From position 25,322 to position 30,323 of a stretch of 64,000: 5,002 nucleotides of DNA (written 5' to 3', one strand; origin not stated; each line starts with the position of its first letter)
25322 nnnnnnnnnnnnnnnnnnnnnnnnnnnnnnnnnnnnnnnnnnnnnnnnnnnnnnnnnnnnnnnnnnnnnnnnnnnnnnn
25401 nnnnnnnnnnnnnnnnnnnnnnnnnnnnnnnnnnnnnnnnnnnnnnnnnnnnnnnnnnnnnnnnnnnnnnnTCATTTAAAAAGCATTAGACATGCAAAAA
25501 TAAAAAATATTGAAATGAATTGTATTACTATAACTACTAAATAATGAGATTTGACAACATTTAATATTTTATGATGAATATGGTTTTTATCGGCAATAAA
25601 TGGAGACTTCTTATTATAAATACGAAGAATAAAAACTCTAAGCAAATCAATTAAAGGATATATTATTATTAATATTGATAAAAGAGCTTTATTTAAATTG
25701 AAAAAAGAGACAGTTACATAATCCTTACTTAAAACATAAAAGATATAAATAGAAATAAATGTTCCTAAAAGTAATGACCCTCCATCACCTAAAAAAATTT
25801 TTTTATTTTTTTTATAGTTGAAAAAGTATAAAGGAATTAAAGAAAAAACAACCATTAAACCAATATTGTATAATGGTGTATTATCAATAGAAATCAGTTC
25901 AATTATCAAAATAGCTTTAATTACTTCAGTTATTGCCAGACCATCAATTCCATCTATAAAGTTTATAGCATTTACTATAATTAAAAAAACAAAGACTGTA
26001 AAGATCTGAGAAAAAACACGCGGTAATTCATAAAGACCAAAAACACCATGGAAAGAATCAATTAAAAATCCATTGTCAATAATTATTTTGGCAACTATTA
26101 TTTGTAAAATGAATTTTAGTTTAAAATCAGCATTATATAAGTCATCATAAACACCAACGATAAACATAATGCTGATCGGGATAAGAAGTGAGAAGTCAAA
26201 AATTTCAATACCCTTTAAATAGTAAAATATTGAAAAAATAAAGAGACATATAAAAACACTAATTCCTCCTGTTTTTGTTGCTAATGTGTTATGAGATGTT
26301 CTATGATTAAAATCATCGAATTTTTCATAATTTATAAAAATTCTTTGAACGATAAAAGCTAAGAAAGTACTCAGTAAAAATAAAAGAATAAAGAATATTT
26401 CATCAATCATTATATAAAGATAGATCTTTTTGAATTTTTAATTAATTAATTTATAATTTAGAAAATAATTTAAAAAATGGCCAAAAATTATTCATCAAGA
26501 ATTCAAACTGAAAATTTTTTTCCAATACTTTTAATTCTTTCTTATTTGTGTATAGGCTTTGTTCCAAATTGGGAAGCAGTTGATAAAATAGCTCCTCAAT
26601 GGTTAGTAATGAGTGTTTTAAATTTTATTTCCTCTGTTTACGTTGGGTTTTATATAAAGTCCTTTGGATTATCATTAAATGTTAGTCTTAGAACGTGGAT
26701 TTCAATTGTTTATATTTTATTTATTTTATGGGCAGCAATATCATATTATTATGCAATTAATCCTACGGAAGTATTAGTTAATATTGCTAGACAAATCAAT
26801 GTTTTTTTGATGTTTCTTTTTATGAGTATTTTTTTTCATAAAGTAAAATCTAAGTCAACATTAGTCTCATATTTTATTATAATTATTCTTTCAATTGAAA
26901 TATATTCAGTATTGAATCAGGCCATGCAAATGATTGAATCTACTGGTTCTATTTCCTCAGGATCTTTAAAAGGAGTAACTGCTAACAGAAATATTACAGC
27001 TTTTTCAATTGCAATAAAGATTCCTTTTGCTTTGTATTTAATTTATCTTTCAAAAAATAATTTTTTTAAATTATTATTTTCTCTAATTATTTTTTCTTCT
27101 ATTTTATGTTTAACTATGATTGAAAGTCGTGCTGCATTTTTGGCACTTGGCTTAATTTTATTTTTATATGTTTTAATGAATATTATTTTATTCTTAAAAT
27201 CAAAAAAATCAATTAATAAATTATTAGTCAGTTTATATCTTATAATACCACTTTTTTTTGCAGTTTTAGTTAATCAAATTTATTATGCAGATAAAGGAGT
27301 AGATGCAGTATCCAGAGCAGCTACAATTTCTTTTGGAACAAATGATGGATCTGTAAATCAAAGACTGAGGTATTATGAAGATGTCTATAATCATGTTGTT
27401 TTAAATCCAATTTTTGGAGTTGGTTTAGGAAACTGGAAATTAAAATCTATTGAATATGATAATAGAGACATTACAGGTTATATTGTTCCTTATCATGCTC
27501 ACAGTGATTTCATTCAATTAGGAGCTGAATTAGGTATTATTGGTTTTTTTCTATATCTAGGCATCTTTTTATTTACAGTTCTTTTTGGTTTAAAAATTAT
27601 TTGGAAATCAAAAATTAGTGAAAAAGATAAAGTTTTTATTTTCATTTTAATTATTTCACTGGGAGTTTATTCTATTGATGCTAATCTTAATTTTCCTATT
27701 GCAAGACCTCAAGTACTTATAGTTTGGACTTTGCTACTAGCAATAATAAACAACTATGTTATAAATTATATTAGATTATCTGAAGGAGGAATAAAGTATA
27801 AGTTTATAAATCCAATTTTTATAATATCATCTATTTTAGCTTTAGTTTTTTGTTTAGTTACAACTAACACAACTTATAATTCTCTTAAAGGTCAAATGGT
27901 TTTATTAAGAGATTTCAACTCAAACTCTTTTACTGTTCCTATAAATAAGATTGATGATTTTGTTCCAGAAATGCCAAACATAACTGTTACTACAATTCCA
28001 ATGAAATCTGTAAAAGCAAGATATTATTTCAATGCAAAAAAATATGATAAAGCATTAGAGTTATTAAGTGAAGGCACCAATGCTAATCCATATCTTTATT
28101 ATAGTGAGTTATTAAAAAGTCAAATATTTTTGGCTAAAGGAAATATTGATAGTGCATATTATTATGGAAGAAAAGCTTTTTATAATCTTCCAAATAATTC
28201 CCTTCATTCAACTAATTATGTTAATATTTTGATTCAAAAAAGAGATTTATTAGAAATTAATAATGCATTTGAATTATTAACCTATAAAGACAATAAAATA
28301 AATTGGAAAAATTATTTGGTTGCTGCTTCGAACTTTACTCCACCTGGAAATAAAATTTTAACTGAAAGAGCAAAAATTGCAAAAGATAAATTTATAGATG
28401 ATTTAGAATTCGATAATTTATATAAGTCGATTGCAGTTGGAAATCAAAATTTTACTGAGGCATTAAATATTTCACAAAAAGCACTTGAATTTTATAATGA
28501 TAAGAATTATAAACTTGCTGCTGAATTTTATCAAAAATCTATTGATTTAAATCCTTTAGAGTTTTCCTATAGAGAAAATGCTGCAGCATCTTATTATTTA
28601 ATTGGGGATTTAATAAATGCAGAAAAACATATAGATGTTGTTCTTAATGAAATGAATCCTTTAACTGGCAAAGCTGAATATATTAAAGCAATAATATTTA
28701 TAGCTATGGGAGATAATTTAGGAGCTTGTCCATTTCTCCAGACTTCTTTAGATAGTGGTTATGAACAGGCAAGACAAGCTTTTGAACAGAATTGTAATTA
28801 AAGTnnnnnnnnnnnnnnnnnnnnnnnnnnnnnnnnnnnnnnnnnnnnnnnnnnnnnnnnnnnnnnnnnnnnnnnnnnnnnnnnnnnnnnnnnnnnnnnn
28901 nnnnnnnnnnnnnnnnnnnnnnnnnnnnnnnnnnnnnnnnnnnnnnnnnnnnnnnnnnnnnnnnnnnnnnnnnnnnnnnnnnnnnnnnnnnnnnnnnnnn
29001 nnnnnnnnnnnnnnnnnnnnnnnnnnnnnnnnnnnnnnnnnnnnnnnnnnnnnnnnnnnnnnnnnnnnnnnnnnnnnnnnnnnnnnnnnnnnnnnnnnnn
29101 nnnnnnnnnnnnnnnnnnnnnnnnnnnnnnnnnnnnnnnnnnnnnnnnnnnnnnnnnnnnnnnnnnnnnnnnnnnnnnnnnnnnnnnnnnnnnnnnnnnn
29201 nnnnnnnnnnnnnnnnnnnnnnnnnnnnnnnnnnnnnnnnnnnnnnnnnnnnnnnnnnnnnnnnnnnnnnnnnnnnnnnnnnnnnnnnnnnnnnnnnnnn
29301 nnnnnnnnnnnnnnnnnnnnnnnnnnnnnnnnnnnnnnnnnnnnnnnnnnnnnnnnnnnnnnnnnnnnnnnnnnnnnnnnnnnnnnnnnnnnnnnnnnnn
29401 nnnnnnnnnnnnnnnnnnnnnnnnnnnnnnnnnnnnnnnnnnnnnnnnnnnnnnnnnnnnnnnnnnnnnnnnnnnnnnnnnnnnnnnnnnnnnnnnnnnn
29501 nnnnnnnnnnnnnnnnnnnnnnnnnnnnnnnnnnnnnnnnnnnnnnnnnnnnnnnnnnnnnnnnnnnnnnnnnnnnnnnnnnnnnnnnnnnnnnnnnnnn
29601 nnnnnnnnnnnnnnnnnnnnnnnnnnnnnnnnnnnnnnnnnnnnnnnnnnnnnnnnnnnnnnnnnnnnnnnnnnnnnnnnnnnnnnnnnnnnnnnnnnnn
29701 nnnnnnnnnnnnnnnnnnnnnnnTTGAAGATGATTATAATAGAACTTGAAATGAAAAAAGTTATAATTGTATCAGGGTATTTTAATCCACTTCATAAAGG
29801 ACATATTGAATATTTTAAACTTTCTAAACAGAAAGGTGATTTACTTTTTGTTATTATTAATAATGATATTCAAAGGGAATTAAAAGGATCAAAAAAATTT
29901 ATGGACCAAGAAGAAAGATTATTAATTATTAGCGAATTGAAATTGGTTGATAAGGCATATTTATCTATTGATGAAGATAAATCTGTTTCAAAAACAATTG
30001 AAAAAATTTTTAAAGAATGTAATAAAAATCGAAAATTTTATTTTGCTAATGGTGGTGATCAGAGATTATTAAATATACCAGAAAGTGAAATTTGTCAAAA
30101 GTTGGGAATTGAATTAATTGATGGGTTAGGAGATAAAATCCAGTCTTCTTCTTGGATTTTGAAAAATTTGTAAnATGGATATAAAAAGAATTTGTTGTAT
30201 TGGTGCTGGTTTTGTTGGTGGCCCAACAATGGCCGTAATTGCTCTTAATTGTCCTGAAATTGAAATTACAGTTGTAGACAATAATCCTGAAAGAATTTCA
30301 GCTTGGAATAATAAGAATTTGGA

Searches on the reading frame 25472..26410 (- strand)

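Call 56: search_protein_families(library=pfam, proteins=[window:25472-26410:-], max_evalue=0.00001)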
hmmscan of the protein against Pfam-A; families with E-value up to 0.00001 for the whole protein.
window:25472-26410:- (312 aa): 1 family
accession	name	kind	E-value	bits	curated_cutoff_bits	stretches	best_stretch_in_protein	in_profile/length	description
PF00953.26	Glycos_transf_4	-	2.6e-27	96.2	27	1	74-223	3-156/160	Glycosyl transferase family 4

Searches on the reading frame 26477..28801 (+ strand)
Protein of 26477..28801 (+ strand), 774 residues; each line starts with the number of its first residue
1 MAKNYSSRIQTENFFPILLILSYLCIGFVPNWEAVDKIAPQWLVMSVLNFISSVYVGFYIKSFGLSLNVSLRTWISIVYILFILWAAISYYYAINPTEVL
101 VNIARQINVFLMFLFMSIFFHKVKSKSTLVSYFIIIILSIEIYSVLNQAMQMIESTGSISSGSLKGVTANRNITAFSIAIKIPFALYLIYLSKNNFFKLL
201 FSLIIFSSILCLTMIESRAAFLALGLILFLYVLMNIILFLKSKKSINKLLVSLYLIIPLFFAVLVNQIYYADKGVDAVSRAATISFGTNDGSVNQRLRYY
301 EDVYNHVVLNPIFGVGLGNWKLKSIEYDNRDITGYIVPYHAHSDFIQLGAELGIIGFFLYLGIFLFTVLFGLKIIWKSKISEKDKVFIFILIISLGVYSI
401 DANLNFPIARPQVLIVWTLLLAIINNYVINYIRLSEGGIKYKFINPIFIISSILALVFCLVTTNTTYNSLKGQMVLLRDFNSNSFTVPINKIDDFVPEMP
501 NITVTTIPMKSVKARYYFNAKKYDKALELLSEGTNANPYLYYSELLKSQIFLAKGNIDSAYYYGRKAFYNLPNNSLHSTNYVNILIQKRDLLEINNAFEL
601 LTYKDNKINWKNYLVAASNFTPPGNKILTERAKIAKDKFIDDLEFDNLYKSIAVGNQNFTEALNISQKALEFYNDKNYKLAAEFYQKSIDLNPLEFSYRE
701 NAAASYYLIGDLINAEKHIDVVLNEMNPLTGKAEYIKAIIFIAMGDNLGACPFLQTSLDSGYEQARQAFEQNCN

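Call 9: search_protein_families(library=ncbifam, proteins=[window:26477-28801:+], max_evalue=1e-10)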
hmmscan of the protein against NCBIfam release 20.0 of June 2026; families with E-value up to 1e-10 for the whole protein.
window:26477-28801:+ (774 aa): 1 family
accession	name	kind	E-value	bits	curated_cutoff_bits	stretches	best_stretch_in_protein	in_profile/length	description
TIGR03097.1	PEP_O_lig_1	hypoth_equivalog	3.1e-21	75.7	188.1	1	75-377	74-354/408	putative O-glycosylation ligase, exosortase A system-associated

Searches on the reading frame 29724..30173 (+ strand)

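Call 10: search_protein_families(library=pfam, proteins=[window:29724-30173:+], max_evalue=0.00001)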
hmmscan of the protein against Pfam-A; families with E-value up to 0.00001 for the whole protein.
window:29724-30173:+ (149 aa): 1 family
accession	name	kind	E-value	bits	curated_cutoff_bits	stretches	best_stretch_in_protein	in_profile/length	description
PF01467.32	CTP_transf_like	-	1.2e-11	45.4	21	1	16-113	2-90/133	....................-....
